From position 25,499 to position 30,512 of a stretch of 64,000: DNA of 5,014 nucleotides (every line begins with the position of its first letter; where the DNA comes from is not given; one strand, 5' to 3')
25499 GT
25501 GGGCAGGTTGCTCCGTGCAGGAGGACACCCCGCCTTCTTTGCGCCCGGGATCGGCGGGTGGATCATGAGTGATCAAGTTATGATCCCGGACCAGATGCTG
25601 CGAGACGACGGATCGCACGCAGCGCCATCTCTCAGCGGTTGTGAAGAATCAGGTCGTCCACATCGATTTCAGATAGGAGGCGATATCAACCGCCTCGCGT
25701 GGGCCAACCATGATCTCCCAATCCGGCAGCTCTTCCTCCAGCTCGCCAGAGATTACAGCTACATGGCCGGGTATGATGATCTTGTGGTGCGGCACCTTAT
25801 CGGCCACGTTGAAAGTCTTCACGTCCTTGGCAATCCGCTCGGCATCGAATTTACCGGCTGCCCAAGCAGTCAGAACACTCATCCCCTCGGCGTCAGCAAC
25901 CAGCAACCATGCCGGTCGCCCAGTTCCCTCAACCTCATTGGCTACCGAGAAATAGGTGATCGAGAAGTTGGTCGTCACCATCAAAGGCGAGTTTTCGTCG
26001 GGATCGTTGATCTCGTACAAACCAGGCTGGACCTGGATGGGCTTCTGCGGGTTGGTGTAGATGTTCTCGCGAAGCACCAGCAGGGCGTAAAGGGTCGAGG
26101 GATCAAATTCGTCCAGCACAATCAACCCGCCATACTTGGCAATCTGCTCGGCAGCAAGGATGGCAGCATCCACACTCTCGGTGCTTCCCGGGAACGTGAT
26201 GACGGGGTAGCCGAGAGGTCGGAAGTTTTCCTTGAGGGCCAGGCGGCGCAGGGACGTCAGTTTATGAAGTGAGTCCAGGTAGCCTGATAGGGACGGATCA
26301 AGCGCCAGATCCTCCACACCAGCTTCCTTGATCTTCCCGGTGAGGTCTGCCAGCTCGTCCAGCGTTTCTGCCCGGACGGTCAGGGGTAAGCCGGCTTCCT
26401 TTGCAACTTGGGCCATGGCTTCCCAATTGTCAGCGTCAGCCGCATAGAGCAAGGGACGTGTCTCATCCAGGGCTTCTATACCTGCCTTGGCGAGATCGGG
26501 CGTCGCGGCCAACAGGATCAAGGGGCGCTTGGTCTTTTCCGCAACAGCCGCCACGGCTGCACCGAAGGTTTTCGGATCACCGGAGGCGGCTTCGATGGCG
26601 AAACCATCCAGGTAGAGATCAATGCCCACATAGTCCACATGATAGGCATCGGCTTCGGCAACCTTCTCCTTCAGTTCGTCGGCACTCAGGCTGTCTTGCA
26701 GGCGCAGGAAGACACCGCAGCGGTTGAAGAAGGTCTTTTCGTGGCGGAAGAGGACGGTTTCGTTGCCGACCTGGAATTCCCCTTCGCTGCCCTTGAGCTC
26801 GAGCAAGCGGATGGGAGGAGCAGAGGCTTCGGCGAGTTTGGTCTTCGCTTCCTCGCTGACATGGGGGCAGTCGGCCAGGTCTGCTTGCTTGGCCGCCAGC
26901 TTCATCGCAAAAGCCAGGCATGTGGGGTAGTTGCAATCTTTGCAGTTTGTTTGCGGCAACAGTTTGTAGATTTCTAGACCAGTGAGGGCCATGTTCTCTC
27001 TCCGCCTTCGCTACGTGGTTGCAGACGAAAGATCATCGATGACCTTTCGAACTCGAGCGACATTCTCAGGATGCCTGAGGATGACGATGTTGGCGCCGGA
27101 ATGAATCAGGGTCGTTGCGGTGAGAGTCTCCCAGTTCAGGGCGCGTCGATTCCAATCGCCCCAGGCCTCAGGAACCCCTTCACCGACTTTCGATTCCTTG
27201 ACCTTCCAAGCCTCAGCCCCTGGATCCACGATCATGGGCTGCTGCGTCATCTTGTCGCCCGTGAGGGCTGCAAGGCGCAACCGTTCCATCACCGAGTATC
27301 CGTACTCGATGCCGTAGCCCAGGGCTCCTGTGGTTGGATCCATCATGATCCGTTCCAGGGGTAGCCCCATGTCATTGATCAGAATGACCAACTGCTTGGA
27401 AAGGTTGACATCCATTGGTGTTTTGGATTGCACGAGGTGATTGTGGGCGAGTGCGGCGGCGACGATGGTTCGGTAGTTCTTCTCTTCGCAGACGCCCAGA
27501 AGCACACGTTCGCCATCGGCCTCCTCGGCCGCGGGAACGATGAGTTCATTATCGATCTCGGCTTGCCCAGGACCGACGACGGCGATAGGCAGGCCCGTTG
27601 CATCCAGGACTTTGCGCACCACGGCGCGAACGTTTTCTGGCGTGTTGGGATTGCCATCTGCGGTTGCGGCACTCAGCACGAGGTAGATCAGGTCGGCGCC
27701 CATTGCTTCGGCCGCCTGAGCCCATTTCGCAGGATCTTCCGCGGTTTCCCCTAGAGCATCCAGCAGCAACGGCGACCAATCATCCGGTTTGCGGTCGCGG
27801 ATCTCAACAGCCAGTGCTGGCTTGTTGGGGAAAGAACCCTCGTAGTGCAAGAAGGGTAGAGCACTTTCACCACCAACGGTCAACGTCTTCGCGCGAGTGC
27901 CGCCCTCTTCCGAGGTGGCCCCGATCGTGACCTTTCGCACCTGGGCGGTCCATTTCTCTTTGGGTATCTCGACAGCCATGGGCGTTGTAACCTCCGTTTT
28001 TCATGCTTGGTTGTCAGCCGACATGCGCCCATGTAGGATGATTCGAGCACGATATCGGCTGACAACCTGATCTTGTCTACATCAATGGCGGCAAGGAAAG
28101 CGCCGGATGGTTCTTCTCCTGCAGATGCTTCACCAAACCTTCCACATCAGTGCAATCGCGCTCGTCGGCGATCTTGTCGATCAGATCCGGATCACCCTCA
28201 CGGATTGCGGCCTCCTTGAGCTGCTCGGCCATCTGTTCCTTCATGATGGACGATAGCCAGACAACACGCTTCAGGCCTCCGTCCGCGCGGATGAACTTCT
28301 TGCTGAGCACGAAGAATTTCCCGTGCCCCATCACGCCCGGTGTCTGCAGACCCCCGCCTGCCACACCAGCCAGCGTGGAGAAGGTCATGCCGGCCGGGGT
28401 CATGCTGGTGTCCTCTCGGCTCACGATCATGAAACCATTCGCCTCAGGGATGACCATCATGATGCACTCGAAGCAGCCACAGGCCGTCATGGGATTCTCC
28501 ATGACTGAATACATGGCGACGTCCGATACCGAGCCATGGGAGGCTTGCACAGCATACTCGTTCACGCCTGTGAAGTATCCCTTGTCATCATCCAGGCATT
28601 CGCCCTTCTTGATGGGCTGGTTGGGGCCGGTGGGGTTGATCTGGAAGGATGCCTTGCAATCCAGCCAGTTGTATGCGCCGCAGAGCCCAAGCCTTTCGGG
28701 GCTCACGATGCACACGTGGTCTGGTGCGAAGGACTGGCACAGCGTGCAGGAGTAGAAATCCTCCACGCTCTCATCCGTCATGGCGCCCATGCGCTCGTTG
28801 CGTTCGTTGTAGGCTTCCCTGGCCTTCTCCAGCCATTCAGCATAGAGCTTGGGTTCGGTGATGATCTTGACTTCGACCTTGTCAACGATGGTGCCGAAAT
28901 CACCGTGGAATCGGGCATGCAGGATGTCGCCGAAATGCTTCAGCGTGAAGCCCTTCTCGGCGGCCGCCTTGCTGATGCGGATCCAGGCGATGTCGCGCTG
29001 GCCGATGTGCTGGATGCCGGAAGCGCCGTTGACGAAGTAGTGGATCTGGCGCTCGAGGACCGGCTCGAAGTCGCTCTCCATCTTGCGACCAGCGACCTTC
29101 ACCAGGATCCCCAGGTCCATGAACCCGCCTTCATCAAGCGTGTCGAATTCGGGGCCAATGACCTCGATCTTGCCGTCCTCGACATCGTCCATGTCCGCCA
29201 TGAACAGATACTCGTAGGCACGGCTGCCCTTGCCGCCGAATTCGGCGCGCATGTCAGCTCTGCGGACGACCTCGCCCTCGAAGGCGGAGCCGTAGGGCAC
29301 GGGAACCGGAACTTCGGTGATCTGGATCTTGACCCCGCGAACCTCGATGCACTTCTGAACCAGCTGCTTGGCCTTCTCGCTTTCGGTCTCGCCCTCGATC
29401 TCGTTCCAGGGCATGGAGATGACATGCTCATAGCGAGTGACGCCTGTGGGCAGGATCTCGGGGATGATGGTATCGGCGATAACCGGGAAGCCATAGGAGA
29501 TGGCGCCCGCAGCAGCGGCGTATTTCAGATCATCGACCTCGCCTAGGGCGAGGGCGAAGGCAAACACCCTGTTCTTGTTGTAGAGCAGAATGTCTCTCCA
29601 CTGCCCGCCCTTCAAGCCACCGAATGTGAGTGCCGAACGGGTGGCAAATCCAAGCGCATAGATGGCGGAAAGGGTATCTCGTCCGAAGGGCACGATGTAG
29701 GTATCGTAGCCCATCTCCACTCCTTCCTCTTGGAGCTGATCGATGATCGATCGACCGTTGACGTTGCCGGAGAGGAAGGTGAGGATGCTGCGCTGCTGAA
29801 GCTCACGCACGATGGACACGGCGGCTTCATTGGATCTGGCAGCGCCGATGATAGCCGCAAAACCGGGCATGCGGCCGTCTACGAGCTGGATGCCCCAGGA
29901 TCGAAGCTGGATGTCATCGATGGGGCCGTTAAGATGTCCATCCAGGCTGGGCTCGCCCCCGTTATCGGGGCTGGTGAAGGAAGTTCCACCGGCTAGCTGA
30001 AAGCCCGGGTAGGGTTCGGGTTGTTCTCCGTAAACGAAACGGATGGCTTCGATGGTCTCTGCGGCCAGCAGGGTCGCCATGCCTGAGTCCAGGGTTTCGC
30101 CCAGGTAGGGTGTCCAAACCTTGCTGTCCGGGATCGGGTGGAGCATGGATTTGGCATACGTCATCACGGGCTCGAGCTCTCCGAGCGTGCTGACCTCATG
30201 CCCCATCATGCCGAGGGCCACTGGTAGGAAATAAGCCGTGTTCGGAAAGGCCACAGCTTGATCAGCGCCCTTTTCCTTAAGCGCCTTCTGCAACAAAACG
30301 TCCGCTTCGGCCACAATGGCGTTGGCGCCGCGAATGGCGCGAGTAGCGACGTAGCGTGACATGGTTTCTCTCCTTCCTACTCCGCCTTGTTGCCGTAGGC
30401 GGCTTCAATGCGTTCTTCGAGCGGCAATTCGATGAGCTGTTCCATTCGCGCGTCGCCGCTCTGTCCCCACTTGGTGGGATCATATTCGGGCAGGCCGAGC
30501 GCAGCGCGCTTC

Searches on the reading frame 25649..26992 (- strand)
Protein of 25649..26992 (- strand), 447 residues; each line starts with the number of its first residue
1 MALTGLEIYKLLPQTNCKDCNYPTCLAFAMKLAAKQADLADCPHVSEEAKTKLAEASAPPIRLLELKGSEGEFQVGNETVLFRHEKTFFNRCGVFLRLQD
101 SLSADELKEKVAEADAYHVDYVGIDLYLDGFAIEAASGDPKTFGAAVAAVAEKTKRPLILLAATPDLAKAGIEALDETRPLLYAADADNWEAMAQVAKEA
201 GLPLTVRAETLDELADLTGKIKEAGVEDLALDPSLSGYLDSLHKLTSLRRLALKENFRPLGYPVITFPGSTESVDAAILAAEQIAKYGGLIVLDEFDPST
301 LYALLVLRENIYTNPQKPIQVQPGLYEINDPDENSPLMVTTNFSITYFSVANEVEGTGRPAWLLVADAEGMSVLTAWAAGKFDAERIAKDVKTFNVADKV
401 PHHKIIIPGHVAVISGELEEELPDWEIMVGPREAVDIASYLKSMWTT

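Call 9: search_protein_families(library=pfam, proteins=[window:25649-26992:-], max_evalue=0.00001)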
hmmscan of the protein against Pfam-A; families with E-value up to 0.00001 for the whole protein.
window:25649-26992:- (447 aa): 2 families
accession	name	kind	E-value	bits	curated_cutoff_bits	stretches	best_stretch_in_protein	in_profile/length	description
PF03599.22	CdhD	-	9.5e-93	311.4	24.8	1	72-439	10-385/387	CO dehydrogenase/acetyl-CoA synthase delta subunit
PF04060.18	FeS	-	1.1e-13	51.1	23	1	12-44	1-33/33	Putative Fe-S cluster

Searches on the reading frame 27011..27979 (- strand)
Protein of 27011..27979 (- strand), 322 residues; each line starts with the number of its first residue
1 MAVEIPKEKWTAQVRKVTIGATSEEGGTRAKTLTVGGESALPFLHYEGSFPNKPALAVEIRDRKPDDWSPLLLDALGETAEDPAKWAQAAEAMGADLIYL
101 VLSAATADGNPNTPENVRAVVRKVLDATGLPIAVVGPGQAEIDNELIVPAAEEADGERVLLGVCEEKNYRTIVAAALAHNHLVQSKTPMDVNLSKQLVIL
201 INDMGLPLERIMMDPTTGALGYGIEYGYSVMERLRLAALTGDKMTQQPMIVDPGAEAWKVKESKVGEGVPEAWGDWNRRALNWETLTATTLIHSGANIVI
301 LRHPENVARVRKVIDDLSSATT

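Call 9: search_protein_families(library=pfam, proteins=[window:27011-27979:-], max_evalue=0.00001)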
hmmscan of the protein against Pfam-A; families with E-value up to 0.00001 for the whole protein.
window:27011-27979:- (322 aa): 1 family
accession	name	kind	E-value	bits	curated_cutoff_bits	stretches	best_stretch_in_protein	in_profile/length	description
PF03599.22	CdhD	-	8.9e-37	127.2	24.8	1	17-305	2-244/387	CO dehydrogenase/acetyl-CoA synthase delta subunit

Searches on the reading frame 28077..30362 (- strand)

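Call 9: search_protein_families(library=pfam, proteins=[window:28077-30362:-], max_evalue=0.00001)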
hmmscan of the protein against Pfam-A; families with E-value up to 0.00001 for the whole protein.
window:28077-30362:- (761 aa): 3 families
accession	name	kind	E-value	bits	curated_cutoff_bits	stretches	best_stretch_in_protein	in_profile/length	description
PF19436.4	ACS_CODH_B_C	-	6.6e-114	380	25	1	518-761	1-245/245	ACS/CODH beta subunit C-terminal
PF03598.20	CdhC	-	3.6e-61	206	24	1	353-505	1-153/155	CO dehydrogenase/acetyl-CoA synthase complex beta subunit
PF18537.6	CODH_A_N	-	5.6e-27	94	32.2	1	23-110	3-83/83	Carbon monoxide dehydrogenase subunit alpha N-terminal domain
